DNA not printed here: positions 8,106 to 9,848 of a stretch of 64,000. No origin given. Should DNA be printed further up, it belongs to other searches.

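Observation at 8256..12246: B12-binding radical SAM enzyme plus two SAM methyltransferases embedded in the glycan island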

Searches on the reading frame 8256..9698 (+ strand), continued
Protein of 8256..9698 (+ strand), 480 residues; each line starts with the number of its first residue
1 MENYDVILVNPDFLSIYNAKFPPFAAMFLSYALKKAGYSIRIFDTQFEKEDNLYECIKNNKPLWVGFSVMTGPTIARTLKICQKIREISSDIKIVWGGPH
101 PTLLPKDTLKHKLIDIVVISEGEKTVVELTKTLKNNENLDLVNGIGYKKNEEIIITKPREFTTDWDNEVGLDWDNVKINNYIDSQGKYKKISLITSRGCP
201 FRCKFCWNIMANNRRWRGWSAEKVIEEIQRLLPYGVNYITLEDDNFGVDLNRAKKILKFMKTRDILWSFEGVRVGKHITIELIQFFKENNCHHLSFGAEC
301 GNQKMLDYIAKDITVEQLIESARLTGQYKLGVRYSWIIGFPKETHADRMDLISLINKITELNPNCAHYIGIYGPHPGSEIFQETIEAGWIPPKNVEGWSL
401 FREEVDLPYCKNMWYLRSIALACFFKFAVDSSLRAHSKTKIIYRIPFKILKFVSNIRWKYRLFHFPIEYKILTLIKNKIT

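Call 20: find_related_loci(query=A1, collection=genome_contigs, flank=10000)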
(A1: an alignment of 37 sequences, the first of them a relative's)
Query A1 (480 aa) in genome_contigs; peptide patterns used: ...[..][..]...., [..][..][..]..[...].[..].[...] (x = any residue, [..] = any of these).
600 stretches matched a pattern (row limit reached: there are more); 554 encode a relative of the query (tblastn E <= 1e-3); the best 80 are kept; 80 distinct loci.
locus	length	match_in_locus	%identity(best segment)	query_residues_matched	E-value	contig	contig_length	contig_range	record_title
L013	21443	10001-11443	28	5-480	9e-69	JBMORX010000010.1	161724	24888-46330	MAG: Patescibacteria group bacterium isolate Betzabe_MAG191 MAG191_10, whole genome shotgun sequence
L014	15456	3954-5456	33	2-479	3e-68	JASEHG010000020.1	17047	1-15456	MAG: Candidatus Brocadiaceae bacterium isolate Yes70-17 NODE_20_length_17047_cov_5.213512, whole genome shotgun sequence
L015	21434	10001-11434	31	6-472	2e-66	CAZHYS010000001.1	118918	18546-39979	MAG TPA_asm: uncultured Gammaproteobacteria bacterium isolate SRP263991_co7_334 genome assembly, contig: NODE_81_length_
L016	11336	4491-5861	30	23-472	2e-65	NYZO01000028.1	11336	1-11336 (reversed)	MAG: archaeon isolate ARS54 MHASMcontig_149230, whole genome shotgun sequence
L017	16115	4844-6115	31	27-453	7e-64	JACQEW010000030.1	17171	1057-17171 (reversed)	MAG: Nitrospinota bacterium isolate NC_groundwater_1031_Pr1_S-0.65um_41_11 Montesol18_Sp65_coassembly_scaffold_163532, w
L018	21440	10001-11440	29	5-479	4e-63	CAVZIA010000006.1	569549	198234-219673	MAG: uncultured Thermoleophilia bacterium isolate MFD02416.bin.2.102 genome assembly, contig: contig_18861, whole genome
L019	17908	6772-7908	30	21-401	1e-62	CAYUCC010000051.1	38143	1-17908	MAG TPA_asm: uncultured Anaerolineae bacterium isolate SRP173033_co1_350 genome assembly, contig: NODE_1468_length_38143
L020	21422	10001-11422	31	5-479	3e-62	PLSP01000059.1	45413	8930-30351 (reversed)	MAG: Candidatus Bathyarchaeota archaeon isolate bog_991 73.20120700_S1D.335_contig_56540, whole genome shotgun sequence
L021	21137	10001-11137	31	21-401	2e-61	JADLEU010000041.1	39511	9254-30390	MAG: Anaerolineales bacterium isolate SJ338 c_000000146777, whole genome shotgun sequence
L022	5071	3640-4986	31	23-472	1e-60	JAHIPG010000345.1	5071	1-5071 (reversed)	MAG: Nanoarchaeota archaeon isolate KR13_S3.mb.5 KR13_S3.mb.5_k141_578046, whole genome shotgun sequence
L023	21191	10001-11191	30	1-401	2e-59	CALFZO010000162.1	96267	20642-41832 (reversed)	MAG TPA_asm: uncultured Anaerolineales bacterium isolate SRR1506987_bin.41_CONCOCT_v1.1_MAG genome assembly, contig: ERZ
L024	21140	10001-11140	31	21-398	3e-57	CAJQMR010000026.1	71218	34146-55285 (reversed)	MAG: uncultured Anaerolineae bacterium isolate 10_20180412_Bin_Bin_103_1 genome assembly, contig: c_000017603876, whole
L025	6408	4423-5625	31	1-399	1e-55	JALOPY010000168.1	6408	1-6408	MAG: bacterium isolate Prado141 scaffold_30564, whole genome shotgun sequence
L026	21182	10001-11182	31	6-399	1e-54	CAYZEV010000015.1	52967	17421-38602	MAG TPA_asm: uncultured Methanomassiliicoccaceae archaeon isolate SRP302447_co1_125 genome assembly, contig: NODE_1910_l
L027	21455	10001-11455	28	3-478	1e-52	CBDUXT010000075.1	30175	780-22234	MAG TPA_asm: uncultured bacterium isolate SRR22302371_binner23_Refined_2 genome assembly, contig: ERZ26661859.806, whole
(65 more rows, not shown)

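Call 34: find_related_loci(query=A1, collection=metagenome_contigs, flank=8000)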
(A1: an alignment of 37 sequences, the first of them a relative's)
Query A1 (480 aa) in metagenome_contigs; peptide patterns used: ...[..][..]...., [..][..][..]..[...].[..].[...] (x = any residue, [..] = any of these).
600 stretches matched a pattern (row limit reached: there are more); 553 encode a relative of the query (tblastn E <= 1e-3); the best 80 are kept; 80 distinct loci.
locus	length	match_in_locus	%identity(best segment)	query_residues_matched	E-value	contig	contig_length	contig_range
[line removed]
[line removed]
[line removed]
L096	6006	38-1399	31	23-472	3e-64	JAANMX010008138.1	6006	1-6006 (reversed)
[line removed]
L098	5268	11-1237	30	5-399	3e-56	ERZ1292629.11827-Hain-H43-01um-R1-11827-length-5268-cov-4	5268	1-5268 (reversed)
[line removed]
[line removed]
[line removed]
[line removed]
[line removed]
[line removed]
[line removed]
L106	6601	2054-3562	26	1-473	2e-48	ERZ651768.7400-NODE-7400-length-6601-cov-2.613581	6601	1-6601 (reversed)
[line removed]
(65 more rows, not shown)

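Call 37: predict_structure(alignment_id=A1)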
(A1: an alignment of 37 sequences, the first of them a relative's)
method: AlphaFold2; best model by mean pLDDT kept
length: 480 residues; sequences in the alignment: 37
mean_pLDDT: 93.3   pTM: 0.91
mean pLDDT of the five models: 93.3, 93.2, 93.1, 92.2, 91.8
residues with pLDDT >= 90: 390; 70-90: 87; 50-70: 3; < 50: 0
segments of 3 or more residues with pLDDT < 50: none
pLDDT, mean of each block of 10 residues (from residue 1): 90 88 96 97 96 96 96 92 97 96 94 96 96 97 96 95 93 95 92 92 87 90 97 97 86 96 95 79 95 92 94 93 95 95 96 98 96 89 94 92 88 95 94 85 92 96 93 85
secondary structure, 60 per line:
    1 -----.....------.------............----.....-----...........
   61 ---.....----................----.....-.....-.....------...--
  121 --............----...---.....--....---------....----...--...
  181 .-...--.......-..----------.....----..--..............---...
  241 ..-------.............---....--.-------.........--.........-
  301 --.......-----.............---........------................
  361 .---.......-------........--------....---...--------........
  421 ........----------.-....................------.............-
elements in order: E6-10 H24-35 E40-44 H50-60 E64-68 H73-88 E93-97 H99-103 H105-109 E116-118 H123-134 E145-149 E152-155 H165-168 H178-181 E183-185 E188-194 H208-212 H221-234 E238-242 H250-262 E266-269 H280-288 E291-299 H303-309 H315-327 E331-338 H345-361 E365-371 H379-386 H395-398 H413-428 H441-460 H467-479

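Call 39: fold_search(model_id=the predicted structure, library=pdb)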
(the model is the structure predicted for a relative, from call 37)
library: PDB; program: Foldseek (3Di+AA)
matches with E <= 10: 1838; with E <= 0.001: 154
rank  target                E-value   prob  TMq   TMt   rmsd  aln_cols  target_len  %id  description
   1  9ccb                  4.6e-22  1.00  0.66  0.76   6.1       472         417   19  X-ray crystal structure of methyl-coenzyme M reductase glutamine methylase (MgmA) from Methanothermobacter marburgensis  (released 2025-01-01)
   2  6wtf_A                3.8e-21  1.00  0.65  0.58   4.8       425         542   17  Structure of radical S-adenosylmethionine methyltransferase, TsrM, from Kitasatospora setae with tryptophan substrate  (released 2020-12-23)
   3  6wte_A                8.0e-21  1.00  0.65  0.56   5.3       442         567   17  Structure of radical S-adenosylmethionine methyltransferase, TsrM, from Kitasatospora setae with cobalamin and [4Fe-4S (released 2020-12-23)
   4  6wte_B                1.8e-20  1.00  0.65  0.59   5.5       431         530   18  Structure of radical S-adenosylmethionine methyltransferase, TsrM, from Kitasatospora setae with cobalamin and [4Fe-4S (released 2020-12-23)
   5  6wtf_B                4.1e-20  1.00  0.65  0.59   4.8       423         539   17  Structure of radical S-adenosylmethionine methyltransferase, TsrM, from Kitasatospora setae with tryptophan substrate  (released 2020-12-23)
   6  5ul4                  3.0e-19  1.00  0.63  0.43   9.1       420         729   21  Structure of Cobalamin-dependent S-adenosylmethionine radical enzyme OxsB with aqua-cobalamin and S-adenosylmethionine b (released 2017-04-19)
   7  5ul3                  3.8e-19  1.00  0.62  0.42  10.0       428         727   21  Structure of Cobalamin-dependent S-adenosylmethionine radical enzyme OxsB with aqua-cobalamin bound (released 2017-04-19)
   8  5ul2                  1.3e-18  1.00  0.59  0.40   3.9       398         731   20  Structure of Apo, SeMet-labeled Cobalamin-dependent S-adenosylmethionine radical enzyme OxsB (released 2017-04-19)
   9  6fd2_B                1.2e-17  1.00  0.63  0.67   6.8       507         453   15  Radical SAM 1,2-diol dehydratase AprD4 in complex with its substrate paromamine (released 2018-01-17)
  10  6fd2_A                1.8e-17  1.00  0.64  0.67   6.9       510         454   16  Radical SAM 1,2-diol dehydratase AprD4 in complex with its substrate paromamine (released 2018-01-17)
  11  7kdy_A                2.5e-17  1.00  0.66  0.50   5.9       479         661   18  Crystal structure of Streptomyces tokunonesis TokK with hydroxycobalamin, 5'-deoxyadenosine, methionine, and (2R)-pant (released 2022-01-12)
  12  7kdx_A                5.3e-17  1.00  0.62  0.46   4.0       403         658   18  Crystal structure of Streptomyces tokunonesis TokK with hydroxycobalamin, 5'-deoxyadenosine, and methionine (released 2022-01-12)
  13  7kdx_B                7.9e-17  1.00  0.62  0.46   4.2       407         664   17  Crystal structure of Streptomyces tokunonesis TokK with hydroxycobalamin, 5'-deoxyadenosine, and methionine (released 2022-01-12)
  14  9n1c                  1.1e-16  1.00  0.61  0.48   4.9       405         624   18  Crystal structure of CysS from Corallococcus sp. CA054B with 5'-deoxyadenosine, methionine, and pantetheinylated 3-ethox (released 2026-01-28)
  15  7kdy_B                1.4e-16  1.00  0.62  0.46   4.2       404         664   18  Crystal structure of Streptomyces tokunonesis TokK with hydroxycobalamin, 5'-deoxyadenosine, methionine, and (2R)-pant (released 2022-01-12)
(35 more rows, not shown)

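Call 45: search_dna_similar(query=window:8256-9695:+, collection=plasmids, mode=protein, max_evalue=1e-8, max_rows=40)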
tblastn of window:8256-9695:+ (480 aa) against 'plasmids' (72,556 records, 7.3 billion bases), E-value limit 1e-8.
Records with a match: 95; places in all: 109; records where one place covers at least 80% of the query: 8.
Best place of each record, by identity: <60% 95.
By first word of the organism name: Streptomyces 19; Mycetohabitans 9; Azospirillum 4; Nocardia 4; Sphingobium 4; Paraburkholderia 4; Pseudomonas 4; Lawsonia 3; Burkholderia 3; Bacillus 3; and 29 more.
By predicted mobility (MOB-suite, as given by PLSDB): non-mobilizable 63; mobilizable 23; conjugative 9.
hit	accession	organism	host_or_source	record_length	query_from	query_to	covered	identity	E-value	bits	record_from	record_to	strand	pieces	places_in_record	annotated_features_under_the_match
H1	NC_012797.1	Solidesulfovibrio magneticus RS-1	-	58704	29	467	91%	24.7%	1e-12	78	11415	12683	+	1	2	radical SAM protein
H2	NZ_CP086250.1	Clostridium estertheticum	single colony,beef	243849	1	388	81%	27.6%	4e-30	132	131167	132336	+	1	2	radical SAM protein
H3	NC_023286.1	Streptomyces sp. F12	-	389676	6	401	83%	26.1%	4e-36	149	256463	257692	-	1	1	B12-binding domain-containing radical SAM protein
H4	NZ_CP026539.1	Solidesulfovibrio carbinolicus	-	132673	21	392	78%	27.2%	2e-37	154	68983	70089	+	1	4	radical SAM protein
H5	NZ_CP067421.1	Skermanella sp. TT6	Homo sapiens,single cell,skin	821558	6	383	79%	26.6%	1e-21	106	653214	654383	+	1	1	bchE: magnesium-protoporphyrin IX monomethyl ester anaerobic oxidative ...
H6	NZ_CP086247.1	Clostridium sp. CF011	single colony,bovine feces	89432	21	386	76%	27.4%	3e-10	71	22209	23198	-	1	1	radical SAM protein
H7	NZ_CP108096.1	Streptomyces sp. NBC_00239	-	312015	23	401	79%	25.4%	4e-38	155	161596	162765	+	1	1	radical SAM protein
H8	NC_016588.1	Azospirillum lipoferum 4B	-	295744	3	399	83%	24.3%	2e-20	102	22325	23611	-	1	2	radical SAM protein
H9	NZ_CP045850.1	Streptomyces clavuligerus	pure culture single spore ...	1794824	21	391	77%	25.8%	5e-22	107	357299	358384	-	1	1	none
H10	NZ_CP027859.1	Streptomyces clavuligerus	Cell culture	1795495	21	391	77%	25.8%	5e-22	107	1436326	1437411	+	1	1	none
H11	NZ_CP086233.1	Streptomyces clavuligerus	whole organism,soil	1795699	21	391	77%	25.8%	5e-22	107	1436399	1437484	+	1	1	none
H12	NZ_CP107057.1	Lawsonia intracellularis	-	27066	29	398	77%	25.8%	9e-24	112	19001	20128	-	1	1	radical SAM protein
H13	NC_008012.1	Lawsonia intracellularis PHE/MN1-00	Sus scrofa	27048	29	398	77%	25.8%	1e-23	112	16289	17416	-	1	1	radical SAM protein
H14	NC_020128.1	Lawsonia intracellularis N343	-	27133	29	398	77%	25.8%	1e-23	112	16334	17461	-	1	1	radical SAM protein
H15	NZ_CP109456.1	Streptomyces sp. NBC_01456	-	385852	23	401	79%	25.2%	2e-37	154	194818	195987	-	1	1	radical SAM protein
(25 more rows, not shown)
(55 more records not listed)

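Call 47: get_annotated_region(hit=H7, flank=7000)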
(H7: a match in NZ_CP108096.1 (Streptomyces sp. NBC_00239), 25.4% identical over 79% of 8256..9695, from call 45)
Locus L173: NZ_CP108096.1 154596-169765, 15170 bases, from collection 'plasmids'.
description: Streptomyces sp. NBC_00239 plasmid unnamed1, complete sequence
organism: Streptomyces sp. NBC_00239 (NCBI taxid 2903640)
taxonomy: Bacteria; Actinomycetota; Actinomycetes; Kitasatosporales; Streptomycetaceae; Streptomyces; Streptomyces sp. NBC 00239
host: -; source: -; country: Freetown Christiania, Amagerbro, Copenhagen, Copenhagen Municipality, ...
typing (MOB-suite, as given by PLSDB): non-mobilizable
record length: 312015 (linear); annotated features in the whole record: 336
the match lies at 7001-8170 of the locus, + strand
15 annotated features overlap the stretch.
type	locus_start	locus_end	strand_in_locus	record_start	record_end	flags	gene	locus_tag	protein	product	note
CDS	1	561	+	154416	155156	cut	-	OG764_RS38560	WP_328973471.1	WbqC family protein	-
CDS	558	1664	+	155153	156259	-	-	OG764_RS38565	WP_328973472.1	glycosyltransferase family 4 protein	-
CDS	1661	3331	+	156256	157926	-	-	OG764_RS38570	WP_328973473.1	aminoacyl--tRNA ligase-related protein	GO:0006418 - tRNA aminoacylation for protein translation [Evidence IEA]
CDS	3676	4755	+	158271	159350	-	-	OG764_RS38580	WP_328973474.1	UDP-N-acetylglucosamine--N-acetylmuramyl- (pentapeptide) pyrophosphoryl-undecaprenol N-acetylglucosamine transferase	GO:0005975 - carbohydrate metabolic process [Evidence IEA]; GO:0007049 - cell cycle [Evidence IEA]; GO:0051301 - cell ...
CDS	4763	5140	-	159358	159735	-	-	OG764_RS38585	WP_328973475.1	HIT domain-containing protein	-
CDS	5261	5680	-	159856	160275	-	-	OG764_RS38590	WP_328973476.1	SDR family NAD(P)-dependent oxidoreductase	-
CDS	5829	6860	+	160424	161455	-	-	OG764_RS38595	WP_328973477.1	radical SAM protein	-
CDS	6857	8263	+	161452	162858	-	-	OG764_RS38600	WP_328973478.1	radical SAM protein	-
CDS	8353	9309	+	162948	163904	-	-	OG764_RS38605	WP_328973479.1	LD-carboxypeptidase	-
CDS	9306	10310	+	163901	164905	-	-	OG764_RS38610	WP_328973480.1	amino acid--tRNA ligase-related protein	GO:0043039 - tRNA aminoacylation [Evidence IEA]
CDS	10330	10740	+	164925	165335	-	-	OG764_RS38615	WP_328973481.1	hypothetical protein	-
CDS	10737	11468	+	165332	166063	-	-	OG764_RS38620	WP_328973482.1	SDR family oxidoreductase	-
CDS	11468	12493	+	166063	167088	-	-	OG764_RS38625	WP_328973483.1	WYL domain-containing protein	-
CDS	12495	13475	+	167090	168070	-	-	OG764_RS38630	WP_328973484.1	hypothetical protein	-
CDS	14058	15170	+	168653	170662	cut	-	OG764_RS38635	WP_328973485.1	ABC transporter ATP-binding protein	-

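Call 48: get_annotated_region(hit=H12, flank=7000)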
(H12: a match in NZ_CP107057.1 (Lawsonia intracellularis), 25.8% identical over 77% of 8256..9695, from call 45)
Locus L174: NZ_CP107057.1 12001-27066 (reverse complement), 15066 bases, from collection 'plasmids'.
description: Lawsonia intracellularis strain PPE-GX01-2022 plasmid pl03, complete sequence
organism: Lawsonia intracellularis (NCBI taxid 29546)
taxonomy: Bacteria; Thermodesulfobacteriota; Desulfovibrionia; Desulfovibrionales; Desulfovibrionaceae; Lawsonia; Lawsonia intracellularis
host: -; source: -; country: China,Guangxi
typing (MOB-suite, as given by PLSDB): non-mobilizable; replicon rep_cluster_1701
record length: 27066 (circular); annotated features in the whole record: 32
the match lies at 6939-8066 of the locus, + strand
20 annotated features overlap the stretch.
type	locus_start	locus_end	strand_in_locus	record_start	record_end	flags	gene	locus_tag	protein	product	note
CDS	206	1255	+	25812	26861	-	-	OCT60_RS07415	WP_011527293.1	hypothetical protein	-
CDS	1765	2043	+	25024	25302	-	-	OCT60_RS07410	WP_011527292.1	type II toxin-antitoxin system Phd/YefM family antitoxin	-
CDS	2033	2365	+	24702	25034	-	-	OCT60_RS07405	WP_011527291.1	type II toxin-antitoxin system RelE/ParE family toxin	GO:0030541 - plasmid partitioning [Evidence IEA]; GO:0051290 - protein heterotetramerization [Evidence IEA]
CDS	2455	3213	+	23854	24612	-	-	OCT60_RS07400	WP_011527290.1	glycosyltransferase family 2 protein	-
CDS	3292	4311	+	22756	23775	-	galE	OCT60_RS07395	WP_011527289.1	UDP-glucose 4-epimerase GalE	GO:0006012 - galactose metabolic process [Evidence IEA]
CDS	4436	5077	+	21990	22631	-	-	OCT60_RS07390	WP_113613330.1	glycosyltransferase family 2 protein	-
CDS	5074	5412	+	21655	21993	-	-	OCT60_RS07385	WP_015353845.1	DUF2304 family protein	-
CDS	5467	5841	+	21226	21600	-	-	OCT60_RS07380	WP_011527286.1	DUF2304 domain-containing protein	-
CDS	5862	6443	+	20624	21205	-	-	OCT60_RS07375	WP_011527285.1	SIS domain-containing protein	-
CDS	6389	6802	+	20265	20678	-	-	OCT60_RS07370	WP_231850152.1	hypothetical protein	-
CDS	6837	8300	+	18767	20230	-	-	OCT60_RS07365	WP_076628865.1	radical SAM protein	-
CDS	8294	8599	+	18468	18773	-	-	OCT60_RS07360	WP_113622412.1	class I SAM-dependent methyltransferase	-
CDS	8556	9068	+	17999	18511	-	-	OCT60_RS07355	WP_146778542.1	class I SAM-dependent methyltransferase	-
CDS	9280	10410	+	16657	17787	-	-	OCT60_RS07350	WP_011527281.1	radical SAM protein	-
CDS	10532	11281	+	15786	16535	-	-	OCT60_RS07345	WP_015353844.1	class I SAM-dependent methyltransferase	-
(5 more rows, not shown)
